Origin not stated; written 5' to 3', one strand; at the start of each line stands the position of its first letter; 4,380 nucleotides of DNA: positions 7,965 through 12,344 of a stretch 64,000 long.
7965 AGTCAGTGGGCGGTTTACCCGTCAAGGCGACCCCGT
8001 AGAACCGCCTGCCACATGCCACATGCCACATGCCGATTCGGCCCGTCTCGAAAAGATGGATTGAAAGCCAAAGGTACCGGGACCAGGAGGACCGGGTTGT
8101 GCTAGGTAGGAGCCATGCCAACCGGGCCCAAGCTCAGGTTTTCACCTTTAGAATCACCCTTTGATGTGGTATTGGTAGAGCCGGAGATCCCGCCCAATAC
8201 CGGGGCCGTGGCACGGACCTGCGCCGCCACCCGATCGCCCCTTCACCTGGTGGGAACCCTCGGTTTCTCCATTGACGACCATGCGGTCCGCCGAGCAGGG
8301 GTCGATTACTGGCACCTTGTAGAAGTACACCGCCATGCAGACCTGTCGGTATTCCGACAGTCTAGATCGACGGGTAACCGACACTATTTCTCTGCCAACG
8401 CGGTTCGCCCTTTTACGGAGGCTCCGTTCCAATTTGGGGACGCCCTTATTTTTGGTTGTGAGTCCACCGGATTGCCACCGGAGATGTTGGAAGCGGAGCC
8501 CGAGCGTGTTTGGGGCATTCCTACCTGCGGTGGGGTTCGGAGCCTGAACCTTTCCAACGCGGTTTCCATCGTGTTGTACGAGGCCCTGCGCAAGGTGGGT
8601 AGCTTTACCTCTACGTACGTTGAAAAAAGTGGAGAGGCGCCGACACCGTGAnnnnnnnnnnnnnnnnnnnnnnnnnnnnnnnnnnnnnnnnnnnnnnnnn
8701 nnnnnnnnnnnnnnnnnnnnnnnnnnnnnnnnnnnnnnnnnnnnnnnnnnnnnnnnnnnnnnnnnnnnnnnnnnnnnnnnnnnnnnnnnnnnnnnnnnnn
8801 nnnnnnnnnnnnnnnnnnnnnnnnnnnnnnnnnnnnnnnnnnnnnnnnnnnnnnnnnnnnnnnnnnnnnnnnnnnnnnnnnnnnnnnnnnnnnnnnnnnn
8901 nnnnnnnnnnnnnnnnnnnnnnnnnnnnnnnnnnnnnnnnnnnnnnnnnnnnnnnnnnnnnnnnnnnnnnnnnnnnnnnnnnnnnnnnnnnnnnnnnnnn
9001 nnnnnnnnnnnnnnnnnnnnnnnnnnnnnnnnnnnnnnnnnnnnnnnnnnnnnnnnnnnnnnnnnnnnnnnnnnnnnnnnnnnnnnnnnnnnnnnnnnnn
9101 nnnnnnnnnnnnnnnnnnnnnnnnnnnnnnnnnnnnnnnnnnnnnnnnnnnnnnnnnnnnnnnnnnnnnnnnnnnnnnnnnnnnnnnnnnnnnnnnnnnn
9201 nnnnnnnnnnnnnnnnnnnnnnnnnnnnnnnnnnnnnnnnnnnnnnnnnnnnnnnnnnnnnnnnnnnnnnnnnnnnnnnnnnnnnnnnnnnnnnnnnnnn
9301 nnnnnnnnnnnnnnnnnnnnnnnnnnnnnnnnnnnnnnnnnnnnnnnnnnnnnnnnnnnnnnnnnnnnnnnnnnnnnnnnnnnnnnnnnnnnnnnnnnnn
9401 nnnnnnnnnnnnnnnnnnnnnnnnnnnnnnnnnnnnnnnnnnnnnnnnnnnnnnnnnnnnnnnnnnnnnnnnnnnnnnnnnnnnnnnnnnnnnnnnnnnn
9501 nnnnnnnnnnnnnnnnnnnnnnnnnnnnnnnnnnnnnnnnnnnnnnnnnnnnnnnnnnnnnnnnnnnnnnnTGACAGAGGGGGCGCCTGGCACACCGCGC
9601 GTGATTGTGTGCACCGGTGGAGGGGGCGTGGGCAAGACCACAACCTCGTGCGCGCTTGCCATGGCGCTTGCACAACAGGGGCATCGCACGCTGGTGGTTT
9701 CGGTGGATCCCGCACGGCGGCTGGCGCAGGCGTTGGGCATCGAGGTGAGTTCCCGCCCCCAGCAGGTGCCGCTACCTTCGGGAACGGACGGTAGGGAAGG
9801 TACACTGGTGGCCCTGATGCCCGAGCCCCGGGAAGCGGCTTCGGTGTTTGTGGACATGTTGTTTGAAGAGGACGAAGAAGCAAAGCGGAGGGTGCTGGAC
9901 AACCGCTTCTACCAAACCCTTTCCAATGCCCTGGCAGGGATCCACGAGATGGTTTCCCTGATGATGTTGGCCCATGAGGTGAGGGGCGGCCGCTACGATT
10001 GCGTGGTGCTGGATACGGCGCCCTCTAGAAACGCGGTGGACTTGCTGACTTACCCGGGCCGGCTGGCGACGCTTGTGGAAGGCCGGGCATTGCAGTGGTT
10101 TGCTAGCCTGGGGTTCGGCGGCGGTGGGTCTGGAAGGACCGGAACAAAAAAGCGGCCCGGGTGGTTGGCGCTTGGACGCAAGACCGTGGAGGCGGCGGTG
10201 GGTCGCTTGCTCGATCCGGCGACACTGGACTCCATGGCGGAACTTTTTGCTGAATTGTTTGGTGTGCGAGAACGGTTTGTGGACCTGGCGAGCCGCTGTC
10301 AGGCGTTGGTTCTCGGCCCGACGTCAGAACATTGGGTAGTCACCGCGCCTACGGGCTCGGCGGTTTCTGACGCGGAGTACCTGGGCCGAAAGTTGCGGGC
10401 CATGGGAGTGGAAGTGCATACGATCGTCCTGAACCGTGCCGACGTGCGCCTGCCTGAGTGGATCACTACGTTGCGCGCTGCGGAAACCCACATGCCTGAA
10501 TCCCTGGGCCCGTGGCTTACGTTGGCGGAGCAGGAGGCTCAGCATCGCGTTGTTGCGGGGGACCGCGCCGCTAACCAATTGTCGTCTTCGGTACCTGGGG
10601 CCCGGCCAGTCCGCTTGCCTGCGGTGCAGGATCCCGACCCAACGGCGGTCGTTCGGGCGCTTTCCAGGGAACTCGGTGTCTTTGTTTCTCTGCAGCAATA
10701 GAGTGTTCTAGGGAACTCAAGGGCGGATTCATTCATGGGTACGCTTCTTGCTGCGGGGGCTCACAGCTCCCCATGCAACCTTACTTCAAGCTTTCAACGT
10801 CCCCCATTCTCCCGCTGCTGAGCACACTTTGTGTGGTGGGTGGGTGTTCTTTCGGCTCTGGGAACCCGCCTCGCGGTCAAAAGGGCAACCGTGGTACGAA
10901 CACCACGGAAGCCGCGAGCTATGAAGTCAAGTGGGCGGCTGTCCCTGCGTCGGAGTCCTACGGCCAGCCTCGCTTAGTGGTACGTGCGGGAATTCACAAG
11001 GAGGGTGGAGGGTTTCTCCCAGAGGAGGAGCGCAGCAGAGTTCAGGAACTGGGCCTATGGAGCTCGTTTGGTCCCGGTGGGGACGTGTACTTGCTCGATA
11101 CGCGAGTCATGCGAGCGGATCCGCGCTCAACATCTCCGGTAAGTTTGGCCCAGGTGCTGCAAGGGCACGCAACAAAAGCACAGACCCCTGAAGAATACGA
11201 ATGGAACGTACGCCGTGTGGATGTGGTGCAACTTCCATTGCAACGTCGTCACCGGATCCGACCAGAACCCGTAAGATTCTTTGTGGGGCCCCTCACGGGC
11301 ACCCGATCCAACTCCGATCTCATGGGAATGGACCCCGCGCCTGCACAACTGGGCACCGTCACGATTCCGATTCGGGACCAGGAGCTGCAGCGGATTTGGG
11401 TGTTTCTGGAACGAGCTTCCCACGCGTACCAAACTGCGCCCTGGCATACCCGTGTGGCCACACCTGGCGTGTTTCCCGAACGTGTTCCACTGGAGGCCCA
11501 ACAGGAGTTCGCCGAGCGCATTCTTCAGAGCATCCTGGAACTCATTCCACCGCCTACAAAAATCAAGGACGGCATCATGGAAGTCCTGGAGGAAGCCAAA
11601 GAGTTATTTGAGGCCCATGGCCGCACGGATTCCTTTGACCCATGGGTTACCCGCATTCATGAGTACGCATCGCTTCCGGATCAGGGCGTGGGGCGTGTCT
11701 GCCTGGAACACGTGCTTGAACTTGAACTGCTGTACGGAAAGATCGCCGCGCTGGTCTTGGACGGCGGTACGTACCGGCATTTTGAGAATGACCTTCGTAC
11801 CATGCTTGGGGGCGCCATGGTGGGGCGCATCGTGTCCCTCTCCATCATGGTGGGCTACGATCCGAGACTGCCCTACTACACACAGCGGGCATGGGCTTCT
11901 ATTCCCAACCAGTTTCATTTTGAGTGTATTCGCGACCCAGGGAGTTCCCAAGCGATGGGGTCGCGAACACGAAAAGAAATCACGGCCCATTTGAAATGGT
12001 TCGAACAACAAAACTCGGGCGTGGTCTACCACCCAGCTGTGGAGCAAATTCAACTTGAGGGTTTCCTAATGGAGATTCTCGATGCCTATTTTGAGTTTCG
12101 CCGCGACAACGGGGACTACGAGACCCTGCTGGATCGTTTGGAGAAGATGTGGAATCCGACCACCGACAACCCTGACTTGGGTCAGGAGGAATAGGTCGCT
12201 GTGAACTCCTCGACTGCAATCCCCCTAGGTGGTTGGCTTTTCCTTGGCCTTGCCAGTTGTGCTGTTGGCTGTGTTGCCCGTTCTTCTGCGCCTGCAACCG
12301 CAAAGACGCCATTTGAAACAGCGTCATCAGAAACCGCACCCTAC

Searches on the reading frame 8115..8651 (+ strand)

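Call 26: search_protein_families(library=pfam, proteins=[window:8115-8651:+], max_evalue=0.0001)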
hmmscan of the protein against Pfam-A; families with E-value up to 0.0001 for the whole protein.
window:8115-8651:+ (178 aa): 1 family
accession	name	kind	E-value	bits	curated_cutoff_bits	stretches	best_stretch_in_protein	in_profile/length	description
PF00588.24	SpoU_methylase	-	7.6e-28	97.8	29.7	1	17-155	3-142/142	SpoU rRNA Methylase family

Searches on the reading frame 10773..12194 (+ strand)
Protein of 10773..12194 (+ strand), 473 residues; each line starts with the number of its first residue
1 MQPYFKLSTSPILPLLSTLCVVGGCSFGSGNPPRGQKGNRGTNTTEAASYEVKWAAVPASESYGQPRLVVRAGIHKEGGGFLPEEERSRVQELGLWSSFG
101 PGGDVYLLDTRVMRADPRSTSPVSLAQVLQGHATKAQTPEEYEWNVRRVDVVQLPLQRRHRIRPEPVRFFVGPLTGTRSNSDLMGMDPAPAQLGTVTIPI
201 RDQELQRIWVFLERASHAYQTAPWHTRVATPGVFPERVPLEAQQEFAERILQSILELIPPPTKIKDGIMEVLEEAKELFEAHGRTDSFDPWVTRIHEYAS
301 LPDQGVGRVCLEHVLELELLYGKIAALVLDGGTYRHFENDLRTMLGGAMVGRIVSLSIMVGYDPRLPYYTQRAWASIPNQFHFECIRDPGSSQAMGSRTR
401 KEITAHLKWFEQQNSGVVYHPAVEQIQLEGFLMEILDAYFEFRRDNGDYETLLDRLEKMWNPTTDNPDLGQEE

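Call 22: find_encoding_contigs(protein=window:10773-12194:+, flank=10000, max_places=2)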
Protein window:10773-12194:+ (473 aa): no gene with exactly this product is on record in the collection.

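Call 27: search_protein_families(library=pfam, proteins=[window:10773-12194:+], max_evalue=0.0001)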
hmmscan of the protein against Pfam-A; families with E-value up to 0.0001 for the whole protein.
window:10773-12194:+ (473 aa): 0 families

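Call 65: search_protein_families(library=ncbifam, proteins=[window:10773-12194:+], max_evalue=0.01)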
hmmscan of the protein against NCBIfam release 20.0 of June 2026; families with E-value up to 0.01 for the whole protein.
window:10773-12194:+ (473 aa): 0 families
